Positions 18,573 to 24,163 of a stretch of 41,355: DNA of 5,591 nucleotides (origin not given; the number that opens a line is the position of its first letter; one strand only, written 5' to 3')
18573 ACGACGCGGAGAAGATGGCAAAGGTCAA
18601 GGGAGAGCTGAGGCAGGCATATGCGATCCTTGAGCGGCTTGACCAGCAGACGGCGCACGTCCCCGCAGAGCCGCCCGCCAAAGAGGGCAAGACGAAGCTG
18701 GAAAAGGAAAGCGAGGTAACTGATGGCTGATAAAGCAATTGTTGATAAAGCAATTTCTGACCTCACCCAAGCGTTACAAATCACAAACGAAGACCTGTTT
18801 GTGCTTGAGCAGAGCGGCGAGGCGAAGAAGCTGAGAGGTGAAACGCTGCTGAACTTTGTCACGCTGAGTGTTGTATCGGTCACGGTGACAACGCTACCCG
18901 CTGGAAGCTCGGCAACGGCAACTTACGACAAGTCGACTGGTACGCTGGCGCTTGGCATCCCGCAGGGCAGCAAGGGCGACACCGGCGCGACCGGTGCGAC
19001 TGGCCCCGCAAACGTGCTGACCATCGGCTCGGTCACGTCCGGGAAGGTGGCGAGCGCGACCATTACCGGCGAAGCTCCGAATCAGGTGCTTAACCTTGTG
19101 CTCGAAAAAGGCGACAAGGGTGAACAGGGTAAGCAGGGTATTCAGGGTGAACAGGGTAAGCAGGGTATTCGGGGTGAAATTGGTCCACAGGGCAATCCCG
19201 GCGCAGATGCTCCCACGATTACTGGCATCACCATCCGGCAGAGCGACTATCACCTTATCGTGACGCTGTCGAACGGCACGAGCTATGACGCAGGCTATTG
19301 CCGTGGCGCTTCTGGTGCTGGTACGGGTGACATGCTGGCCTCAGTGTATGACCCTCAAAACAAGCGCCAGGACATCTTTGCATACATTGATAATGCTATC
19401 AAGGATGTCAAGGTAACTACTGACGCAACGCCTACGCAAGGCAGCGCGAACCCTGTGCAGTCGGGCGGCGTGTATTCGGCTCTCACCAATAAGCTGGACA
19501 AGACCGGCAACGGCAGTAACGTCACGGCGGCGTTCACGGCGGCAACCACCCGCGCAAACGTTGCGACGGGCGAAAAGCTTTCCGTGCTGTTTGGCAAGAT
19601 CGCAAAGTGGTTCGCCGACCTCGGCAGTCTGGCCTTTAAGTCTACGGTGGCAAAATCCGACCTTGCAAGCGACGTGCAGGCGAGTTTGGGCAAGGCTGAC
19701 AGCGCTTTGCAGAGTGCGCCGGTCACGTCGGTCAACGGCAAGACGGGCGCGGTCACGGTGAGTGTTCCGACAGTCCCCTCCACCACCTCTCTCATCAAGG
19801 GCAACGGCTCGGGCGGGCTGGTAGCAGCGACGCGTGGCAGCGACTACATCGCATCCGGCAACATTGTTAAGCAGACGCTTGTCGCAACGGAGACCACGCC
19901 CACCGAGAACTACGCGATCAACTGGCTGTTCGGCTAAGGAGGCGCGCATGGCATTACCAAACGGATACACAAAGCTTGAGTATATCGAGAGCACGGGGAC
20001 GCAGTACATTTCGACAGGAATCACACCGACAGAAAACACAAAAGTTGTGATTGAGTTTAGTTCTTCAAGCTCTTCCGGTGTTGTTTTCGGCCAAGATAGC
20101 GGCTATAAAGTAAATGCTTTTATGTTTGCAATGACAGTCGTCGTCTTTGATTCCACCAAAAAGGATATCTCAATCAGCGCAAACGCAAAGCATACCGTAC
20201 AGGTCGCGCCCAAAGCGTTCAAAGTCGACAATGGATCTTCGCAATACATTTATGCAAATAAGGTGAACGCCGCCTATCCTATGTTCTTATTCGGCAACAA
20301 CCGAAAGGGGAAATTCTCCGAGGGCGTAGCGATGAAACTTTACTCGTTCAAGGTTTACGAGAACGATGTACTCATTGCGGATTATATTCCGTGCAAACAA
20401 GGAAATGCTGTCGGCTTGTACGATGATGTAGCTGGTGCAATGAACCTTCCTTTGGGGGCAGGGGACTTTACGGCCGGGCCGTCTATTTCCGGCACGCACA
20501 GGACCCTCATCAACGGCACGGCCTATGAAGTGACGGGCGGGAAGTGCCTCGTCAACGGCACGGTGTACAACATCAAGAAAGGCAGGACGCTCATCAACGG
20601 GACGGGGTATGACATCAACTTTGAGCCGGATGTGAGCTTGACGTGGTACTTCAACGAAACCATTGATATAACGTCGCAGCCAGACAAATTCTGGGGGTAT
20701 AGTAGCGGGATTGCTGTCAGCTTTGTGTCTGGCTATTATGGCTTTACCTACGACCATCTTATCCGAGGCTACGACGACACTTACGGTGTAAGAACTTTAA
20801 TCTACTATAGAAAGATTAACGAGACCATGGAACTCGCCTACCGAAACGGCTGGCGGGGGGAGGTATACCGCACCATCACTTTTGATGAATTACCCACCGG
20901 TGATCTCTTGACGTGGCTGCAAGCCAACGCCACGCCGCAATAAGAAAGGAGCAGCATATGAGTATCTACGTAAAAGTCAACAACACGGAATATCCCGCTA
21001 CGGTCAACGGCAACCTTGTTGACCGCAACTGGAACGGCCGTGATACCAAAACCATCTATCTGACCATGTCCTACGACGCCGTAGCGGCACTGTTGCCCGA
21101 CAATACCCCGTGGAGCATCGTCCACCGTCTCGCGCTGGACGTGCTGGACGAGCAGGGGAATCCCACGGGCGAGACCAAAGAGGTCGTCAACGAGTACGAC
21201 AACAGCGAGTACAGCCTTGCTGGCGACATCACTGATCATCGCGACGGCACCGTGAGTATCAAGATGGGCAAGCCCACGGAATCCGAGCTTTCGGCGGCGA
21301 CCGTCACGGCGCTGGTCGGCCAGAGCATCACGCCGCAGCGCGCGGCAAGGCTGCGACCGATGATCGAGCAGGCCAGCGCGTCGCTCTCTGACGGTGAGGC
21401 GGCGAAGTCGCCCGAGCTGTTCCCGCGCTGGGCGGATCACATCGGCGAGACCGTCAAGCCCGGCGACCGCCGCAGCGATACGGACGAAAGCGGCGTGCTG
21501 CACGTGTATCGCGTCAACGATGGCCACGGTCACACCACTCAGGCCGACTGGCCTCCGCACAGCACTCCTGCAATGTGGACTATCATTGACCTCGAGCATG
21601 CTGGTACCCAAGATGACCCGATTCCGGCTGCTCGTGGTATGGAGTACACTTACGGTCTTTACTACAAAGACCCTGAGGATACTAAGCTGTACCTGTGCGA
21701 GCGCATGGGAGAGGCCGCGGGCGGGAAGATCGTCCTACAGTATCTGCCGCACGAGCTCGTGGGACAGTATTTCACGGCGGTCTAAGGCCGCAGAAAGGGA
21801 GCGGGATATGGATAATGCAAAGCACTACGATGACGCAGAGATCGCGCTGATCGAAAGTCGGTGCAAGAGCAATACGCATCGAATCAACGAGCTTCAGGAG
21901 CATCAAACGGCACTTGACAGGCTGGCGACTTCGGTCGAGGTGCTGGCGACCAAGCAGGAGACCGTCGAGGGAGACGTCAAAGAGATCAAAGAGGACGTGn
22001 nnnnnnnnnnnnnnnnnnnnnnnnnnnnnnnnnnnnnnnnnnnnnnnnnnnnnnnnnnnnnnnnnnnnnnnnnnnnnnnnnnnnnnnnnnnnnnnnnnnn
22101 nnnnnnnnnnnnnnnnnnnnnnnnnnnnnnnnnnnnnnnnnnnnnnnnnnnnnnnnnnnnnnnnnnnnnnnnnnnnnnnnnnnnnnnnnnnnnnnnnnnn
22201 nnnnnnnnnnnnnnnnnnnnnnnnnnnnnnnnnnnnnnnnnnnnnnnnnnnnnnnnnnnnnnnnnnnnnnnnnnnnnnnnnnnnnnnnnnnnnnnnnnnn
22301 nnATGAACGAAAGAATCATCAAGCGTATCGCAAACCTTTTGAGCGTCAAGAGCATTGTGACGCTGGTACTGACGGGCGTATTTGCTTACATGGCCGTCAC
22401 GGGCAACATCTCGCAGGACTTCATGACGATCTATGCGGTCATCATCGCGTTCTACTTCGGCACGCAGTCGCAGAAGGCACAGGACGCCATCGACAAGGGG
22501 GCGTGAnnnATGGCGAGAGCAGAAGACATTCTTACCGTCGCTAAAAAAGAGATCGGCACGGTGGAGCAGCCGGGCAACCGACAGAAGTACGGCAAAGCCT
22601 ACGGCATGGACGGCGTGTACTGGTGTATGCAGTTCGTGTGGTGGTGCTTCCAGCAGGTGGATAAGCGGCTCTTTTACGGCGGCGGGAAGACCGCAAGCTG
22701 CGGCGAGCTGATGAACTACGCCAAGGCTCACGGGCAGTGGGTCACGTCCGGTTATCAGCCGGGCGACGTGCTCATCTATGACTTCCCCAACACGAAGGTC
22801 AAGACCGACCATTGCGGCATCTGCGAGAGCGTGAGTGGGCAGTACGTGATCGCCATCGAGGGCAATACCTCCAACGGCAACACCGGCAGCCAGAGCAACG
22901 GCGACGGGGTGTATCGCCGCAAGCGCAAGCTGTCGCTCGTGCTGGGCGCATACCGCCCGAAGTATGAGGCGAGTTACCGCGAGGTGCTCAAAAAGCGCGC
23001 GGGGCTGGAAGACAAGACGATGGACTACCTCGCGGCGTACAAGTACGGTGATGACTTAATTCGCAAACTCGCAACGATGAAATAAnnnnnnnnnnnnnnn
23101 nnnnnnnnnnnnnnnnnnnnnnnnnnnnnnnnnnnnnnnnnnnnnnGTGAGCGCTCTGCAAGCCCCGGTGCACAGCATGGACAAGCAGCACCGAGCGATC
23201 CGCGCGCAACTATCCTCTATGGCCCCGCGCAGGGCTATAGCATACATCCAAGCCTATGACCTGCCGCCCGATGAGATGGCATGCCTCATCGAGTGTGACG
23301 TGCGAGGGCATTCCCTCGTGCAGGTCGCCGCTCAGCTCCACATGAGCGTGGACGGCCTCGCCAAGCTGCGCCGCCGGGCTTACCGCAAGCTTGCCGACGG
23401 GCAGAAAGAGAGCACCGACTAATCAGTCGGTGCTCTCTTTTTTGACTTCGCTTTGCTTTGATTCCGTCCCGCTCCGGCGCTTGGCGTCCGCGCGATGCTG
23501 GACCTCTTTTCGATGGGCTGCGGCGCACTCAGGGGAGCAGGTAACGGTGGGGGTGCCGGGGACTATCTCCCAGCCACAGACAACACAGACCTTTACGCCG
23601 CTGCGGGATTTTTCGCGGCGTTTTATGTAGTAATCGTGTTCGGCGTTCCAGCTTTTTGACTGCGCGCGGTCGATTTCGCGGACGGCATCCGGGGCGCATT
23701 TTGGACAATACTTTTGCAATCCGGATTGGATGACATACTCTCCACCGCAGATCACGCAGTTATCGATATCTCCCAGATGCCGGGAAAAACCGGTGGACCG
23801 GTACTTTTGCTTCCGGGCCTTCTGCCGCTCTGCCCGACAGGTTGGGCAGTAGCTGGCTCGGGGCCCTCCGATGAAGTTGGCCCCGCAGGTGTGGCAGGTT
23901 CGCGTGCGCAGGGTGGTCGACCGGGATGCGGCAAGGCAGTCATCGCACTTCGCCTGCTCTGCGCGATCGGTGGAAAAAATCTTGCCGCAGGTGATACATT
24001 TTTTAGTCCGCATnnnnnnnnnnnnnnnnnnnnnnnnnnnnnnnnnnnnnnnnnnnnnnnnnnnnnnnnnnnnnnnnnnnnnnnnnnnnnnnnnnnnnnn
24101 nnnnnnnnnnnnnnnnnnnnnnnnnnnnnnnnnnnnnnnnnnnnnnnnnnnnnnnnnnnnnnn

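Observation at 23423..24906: Leftward 4-gene operon with anti-CRISPR/anti-defence (acr-aca-like) architecture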

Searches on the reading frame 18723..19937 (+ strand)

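Call 109: search_protein_families(library=phrogs, proteins=[window:18723-19937:+], max_evalue=0.00001)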
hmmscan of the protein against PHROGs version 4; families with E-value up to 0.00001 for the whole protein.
window:18723-19937:+ (404 aa): 10 families
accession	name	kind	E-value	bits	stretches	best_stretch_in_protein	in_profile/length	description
phrog_21962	-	tail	6.4e-19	69.4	1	52-197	5-145/321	tail protein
phrog_21765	-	unknown function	2e-12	47.9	1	265-318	275-326/422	-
phrog_32311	-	unknown function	2.2e-11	44.3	1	51-161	38-153/577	-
phrog_1806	-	tail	6.7e-09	36.4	1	59-163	119-218/276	collagen like minor tail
phrog_366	-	tail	1.5e-08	35.6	1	80-305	151-294/474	tail fiber protein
phrog_819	-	tail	4.7e-07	29.3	1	80-282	652-830/1024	tail protein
phrog_10305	-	tail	4.8e-07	29.8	1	50-104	124-180/1005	tail fiber protein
phrog_5073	-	tail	7.6e-07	29.5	0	81-246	287-429/519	tail fiber protein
phrog_17587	-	tail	1.2e-06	28.3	1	48-165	321-413/641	tail fiber protein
phrog_4120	-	tail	1.9e-06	28.1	0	88-139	115-170/360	minor tail protein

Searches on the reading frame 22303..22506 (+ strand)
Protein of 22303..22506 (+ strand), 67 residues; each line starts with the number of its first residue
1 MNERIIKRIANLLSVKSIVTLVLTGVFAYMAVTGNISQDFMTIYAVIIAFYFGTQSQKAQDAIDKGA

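Call 109: search_protein_families(library=phrogs, proteins=[window:22303-22506:+], max_evalue=0.00001)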
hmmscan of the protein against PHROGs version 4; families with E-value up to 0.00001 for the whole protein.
window:22303-22506:+ (67 aa): 2 families
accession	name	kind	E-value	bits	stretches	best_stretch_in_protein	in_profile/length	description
phrog_13256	-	unknown function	3.9e-18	66.1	1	9-60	4-56/62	-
phrog_34399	-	unknown function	1.2e-10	42.1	1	12-54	8-50/57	-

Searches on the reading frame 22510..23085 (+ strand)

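Call 4: search_protein_families(library=pfam, proteins=[window:22510-23085:+], max_evalue=0.1)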
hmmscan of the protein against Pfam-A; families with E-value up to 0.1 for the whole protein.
window:22510-23085:+ (191 aa): 2 families
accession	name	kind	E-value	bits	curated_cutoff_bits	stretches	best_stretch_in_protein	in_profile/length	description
PF05257.22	CHAP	-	1.3e-09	38.8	26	1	34-119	4-81/81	CHAP domain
PF00877.26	NLPC_P60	-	0.078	13.4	23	0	37-105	14-71/105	NlpC/P60 family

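Call 5: search_protein_families(library=phrogs, proteins=[window:22510-23085:+], max_evalue=0.1)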
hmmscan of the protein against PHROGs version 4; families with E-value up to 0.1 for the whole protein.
window:22510-23085:+ (191 aa): 6 families
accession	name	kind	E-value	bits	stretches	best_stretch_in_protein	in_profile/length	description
phrog_21825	-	lysis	1.8e-33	117.2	1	1-156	1-169/289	endolysin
phrog_21357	-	lysis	1.9e-33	116.8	1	4-158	4-166/225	endolysin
phrog_9589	-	lysis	1.8e-21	78.2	1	3-155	3-160/281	endolysin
phrog_7887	-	lysis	0.00026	21.7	1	27-156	15-144/238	endolysin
phrog_38078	-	unknown function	0.00047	20.4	1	56-151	110-208/423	-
phrog_1259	-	tail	0.017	13.8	1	4-128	988-1117/1179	baseplate hub subunit and tail lysozyme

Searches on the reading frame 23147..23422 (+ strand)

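Call 4: search_protein_families(library=pfam, proteins=[window:23147-23422:+], max_evalue=0.1)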
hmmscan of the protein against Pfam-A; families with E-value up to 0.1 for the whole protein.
window:23147-23422:+ (91 aa): 2 families
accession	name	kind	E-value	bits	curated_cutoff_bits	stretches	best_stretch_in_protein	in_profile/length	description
PF08281.18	Sigma70_r4_2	-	9.7e-06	25.6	25.7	1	39-82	11-54/54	Sigma-70, region 4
PF04545.22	Sigma70_r4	-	0.0019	18.1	24.1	1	39-82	5-48/50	Sigma-70, region 4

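Call 5: search_protein_families(library=phrogs, proteins=[window:23147-23422:+], max_evalue=0.1)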
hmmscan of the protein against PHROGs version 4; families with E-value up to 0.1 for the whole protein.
window:23147-23422:+ (91 aa): 1 family
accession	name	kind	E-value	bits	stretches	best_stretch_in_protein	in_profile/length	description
phrog_2687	-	unknown function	0.097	14.3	0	60-84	10-35/73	-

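Call 18: search_protein_families(library=padloc, proteins=[window:23147-23422:+], max_evalue=0.1)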
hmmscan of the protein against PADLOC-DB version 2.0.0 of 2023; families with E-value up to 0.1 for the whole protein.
window:23147-23422:+ (91 aa): 0 families

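Call 19: search_protein_families(library=ncbifam, proteins=[window:23147-23422:+], max_evalue=0.1)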
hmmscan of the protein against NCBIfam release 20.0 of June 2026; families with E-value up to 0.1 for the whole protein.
window:23147-23422:+ (91 aa): 3 families
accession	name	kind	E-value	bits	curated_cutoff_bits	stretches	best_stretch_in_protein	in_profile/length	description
TIGR02960.1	SigX5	hypoth_equivalog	0.0011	18.2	264.75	1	32-88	138-192/322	RNA polymerase sigma-70 factor, TIGR02960 family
NF006089.0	PRK08241.1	subfamily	0.0014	17.8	240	1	36-88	153-206/343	RNA polymerase subunit sigma-70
TIGR02937.1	sigma70-ECF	superfamily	0.026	14.2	42.9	1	38-83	117-162/165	sigma-70 family RNA polymerase sigma factor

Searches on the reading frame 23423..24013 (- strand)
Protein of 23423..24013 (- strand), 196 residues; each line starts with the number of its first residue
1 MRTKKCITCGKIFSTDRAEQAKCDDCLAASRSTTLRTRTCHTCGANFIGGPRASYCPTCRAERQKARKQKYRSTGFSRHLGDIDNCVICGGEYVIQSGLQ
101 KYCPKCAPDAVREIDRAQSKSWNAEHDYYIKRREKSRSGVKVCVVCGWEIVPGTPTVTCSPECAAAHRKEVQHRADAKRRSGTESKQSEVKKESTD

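Call 4: search_protein_families(library=pfam, proteins=[window:23423-24013:-], max_evalue=0.1)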
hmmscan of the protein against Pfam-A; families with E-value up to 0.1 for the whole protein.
window:23423-24013:- (196 aa): 2 families
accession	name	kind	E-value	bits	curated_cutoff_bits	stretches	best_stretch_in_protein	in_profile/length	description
PF14149.11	YhfH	-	0.037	14.3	27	0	35-59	11-34/37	YhfH-like protein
PF14446.12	Prok-RING_1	-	0.073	13.5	29.1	0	142-170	6-33/54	Prokaryotic RING finger family 1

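Call 5: search_protein_families(library=phrogs, proteins=[window:23423-24013:-], max_evalue=0.1)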
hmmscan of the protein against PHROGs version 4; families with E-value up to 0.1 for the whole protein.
window:23423-24013:- (196 aa): 7 families
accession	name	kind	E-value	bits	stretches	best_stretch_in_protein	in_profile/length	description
phrog_1271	-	DNA, RNA and nucleotide metabolism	2.5e-09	38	2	1-91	175-274/361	HNH endonuclease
phrog_32573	-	unknown function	2.6e-06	28.7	1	136-180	71-115/118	-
phrog_1333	-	unknown function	4.2e-05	24.7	1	130-181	85-142/166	-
phrog_54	-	other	0.0029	18.9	1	113-175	4-72/75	DksA-like zinc-finger protein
phrog_10481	-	unknown function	0.019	16.4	1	39-72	21-54/85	-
phrog_2862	-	unknown function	0.021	16.1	0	141-194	3-57/118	-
phrog_6081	-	unknown function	0.083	13.4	1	55-97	118-157/169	-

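Call 18: search_protein_families(library=padloc, proteins=[window:23423-24013:-], max_evalue=0.1)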
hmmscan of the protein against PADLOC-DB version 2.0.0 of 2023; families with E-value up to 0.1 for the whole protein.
window:23423-24013:- (196 aa): 0 families

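Call 19: search_protein_families(library=ncbifam, proteins=[window:23423-24013:-], max_evalue=0.1)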
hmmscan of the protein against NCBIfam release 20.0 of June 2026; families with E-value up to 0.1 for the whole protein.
window:23423-24013:- (196 aa): 2 families
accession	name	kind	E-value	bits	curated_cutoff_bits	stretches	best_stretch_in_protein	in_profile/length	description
NF041909.1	HVO_2753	equivalog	0.0027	17.5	80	0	31-70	3-43/59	HVO_2753 family zinc finger protein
NF001646.0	PRK00420.1-3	equivalog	0.004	17.4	117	1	37-70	20-53/117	hypothetical protein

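Call 68: find_homologous_proteins(query=window:23423-24013:-, max_evalue=0.001)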
Query window:23423-24013:- (196 aa): 62 proteins with E <= 0.001 among 91 candidates.
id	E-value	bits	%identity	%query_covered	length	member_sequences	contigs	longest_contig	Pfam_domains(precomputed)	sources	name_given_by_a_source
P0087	3.3e-123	427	97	100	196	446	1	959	-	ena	-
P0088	7.4e-118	410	93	100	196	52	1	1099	-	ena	-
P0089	3.8e-102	358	82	98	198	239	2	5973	-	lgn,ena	-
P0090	6.1e-101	354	79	98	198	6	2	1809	-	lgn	-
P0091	4.4e-97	342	77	98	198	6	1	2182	-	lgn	-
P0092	4.3e-96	339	77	98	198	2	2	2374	-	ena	-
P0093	1.0e-95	337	75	99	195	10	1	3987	-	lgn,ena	-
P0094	4.7e-95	335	77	98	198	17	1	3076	-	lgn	-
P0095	1.1e-94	334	82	93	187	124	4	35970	-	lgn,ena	-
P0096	3.0e-93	329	76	98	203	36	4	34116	-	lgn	-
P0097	2.4e-92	326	75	100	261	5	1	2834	-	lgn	-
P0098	1.4e-90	321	79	93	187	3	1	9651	-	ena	-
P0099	1.9e-90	320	77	93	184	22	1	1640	-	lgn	-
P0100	8.9e-90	318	73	99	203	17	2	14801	-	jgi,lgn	jgi:hypothetical protein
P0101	1.4e-89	317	73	99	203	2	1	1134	-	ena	-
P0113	2.7e-42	163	49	92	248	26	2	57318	PF18912.7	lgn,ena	-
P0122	5.1e-39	152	44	91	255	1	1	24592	PF18912.7,PF00847.27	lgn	-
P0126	2.6e-37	147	52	74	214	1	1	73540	-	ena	-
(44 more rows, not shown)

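Call 69: find_encoding_contigs(protein=P0113, flank=4000, max_places=1)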
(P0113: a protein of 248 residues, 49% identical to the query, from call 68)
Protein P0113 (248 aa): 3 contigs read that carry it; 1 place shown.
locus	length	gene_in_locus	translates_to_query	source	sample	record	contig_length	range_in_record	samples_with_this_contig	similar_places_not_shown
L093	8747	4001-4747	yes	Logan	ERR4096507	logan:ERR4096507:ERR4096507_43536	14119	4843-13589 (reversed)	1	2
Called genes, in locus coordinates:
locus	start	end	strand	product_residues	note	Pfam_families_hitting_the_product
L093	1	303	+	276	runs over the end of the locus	?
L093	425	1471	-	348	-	PF13936:HTH_38, PF00665:rve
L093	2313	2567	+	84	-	-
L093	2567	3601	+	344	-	-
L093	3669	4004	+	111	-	-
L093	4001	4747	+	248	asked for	PF18912:DZR_2 (weak)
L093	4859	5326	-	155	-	PF13560:HTH_31 (faint), PF01381:HTH_3 (faint)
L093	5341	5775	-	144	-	PF12844:HTH_19, PF01381:HTH_3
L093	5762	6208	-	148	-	PF08281:Sigma70_r4_2 (weak)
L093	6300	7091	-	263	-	PF02661:Fic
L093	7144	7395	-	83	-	-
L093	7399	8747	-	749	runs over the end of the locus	PF00877:NLPC_P60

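Call 70: find_encoding_contigs(protein=P0126, flank=4000, max_places=1)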
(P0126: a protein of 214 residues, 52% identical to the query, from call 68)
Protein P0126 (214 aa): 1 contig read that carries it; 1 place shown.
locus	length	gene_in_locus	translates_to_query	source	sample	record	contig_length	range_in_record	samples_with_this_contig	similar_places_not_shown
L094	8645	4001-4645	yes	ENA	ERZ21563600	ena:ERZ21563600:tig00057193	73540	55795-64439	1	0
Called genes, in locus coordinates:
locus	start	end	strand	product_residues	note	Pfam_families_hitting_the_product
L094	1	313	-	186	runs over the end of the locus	-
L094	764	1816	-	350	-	PF13936:HTH_38, PF13556:HTH_30 (faint), PF00665:rve (weak)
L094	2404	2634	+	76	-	-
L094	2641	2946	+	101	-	-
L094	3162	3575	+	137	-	-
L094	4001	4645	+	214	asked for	-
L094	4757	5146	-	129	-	PF12844:HTH_19, PF13560:HTH_31 (weak), PF01381:HTH_3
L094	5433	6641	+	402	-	PF01548:DEDD_Tnp_IS110, PF02371:Transposase_20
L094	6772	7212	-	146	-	PF12844:HTH_19 (weak), PF01381:HTH_3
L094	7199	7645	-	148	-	PF08281:Sigma70_r4_2 (weak)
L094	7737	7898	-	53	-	-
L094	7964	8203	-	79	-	-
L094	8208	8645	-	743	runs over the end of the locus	PF00877:NLPC_P60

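Call 71: find_encoding_contigs(protein=P0122, flank=4000, max_places=1)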
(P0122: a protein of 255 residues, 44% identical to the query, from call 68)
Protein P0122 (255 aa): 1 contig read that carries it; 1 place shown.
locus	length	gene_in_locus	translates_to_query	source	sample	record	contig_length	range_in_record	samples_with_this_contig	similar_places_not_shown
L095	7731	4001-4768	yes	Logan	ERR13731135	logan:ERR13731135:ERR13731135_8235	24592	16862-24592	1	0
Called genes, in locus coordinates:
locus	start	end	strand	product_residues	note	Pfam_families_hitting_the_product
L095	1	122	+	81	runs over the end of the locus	-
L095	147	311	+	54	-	-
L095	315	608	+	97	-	-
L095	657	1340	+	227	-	-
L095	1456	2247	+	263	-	-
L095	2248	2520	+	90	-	-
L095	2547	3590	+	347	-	PF00589:Phage_integrase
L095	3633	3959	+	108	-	-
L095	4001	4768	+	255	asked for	PF18912:DZR_2 (faint), PF00847:AP2 (faint)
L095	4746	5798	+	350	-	PF00266:Aminotran_5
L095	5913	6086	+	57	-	-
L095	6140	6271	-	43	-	PF09693:Phage_XkdX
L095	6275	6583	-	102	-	-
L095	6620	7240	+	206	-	PF00239:Resolvase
